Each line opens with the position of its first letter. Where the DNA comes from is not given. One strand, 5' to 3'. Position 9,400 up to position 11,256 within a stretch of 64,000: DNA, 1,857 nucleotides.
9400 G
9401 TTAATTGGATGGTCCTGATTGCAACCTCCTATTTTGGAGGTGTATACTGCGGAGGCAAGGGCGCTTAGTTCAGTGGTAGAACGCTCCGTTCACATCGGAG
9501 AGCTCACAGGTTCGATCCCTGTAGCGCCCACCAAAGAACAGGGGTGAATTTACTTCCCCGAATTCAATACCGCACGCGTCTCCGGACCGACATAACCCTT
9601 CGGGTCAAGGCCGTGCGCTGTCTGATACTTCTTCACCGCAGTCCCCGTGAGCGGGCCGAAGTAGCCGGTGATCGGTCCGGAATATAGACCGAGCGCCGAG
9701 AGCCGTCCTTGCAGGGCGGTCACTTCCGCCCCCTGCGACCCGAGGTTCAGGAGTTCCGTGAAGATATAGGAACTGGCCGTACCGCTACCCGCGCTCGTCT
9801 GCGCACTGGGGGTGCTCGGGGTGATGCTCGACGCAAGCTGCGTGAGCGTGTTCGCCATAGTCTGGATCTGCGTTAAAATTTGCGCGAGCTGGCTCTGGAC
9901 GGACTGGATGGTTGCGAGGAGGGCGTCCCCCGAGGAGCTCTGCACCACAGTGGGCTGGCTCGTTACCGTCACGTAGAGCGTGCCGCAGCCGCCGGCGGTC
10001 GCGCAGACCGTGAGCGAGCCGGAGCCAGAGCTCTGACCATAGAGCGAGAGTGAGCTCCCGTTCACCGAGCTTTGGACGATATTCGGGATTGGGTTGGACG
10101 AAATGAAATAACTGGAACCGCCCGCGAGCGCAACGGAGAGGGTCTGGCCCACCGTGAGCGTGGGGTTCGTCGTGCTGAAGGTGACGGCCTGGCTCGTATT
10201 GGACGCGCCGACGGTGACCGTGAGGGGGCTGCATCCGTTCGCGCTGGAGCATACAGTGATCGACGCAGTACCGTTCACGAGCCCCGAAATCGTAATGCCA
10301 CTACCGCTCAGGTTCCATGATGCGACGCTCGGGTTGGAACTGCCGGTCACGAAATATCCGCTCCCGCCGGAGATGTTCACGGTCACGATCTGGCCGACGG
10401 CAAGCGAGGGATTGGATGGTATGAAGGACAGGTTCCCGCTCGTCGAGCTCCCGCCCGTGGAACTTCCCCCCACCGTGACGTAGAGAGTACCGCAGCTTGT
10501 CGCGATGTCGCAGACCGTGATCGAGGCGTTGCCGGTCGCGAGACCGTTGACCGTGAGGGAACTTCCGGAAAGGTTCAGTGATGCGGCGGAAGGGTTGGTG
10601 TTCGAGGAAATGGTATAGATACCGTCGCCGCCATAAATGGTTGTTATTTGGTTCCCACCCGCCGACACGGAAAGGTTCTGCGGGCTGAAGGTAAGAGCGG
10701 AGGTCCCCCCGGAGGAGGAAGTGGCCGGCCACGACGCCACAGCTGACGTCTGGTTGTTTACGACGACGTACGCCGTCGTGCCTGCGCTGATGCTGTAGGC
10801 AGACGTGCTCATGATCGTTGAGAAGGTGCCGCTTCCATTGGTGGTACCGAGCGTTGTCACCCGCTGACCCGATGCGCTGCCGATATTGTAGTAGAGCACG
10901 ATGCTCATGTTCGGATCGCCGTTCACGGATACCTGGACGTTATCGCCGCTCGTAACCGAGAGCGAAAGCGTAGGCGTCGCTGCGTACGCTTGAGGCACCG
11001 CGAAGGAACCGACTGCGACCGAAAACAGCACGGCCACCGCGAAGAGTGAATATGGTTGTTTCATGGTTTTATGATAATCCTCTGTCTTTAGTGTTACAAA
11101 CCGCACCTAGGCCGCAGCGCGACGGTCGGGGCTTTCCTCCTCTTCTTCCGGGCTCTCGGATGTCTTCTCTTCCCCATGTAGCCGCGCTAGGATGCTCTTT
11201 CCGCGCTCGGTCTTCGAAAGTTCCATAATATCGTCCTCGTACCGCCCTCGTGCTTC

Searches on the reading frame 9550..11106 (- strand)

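Call 28: search_protein_families(library=pfam, proteins=[window:9550-11106:-], max_evalue=0.0001)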
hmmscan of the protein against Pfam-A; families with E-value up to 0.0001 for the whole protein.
window:9550-11106:- (518 aa): 1 family
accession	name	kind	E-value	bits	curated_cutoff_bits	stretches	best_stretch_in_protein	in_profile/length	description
PF01471.23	PG_binding_1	-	3.7e-17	62.7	23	1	458-514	1-57/57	Putative peptidoglycan binding domain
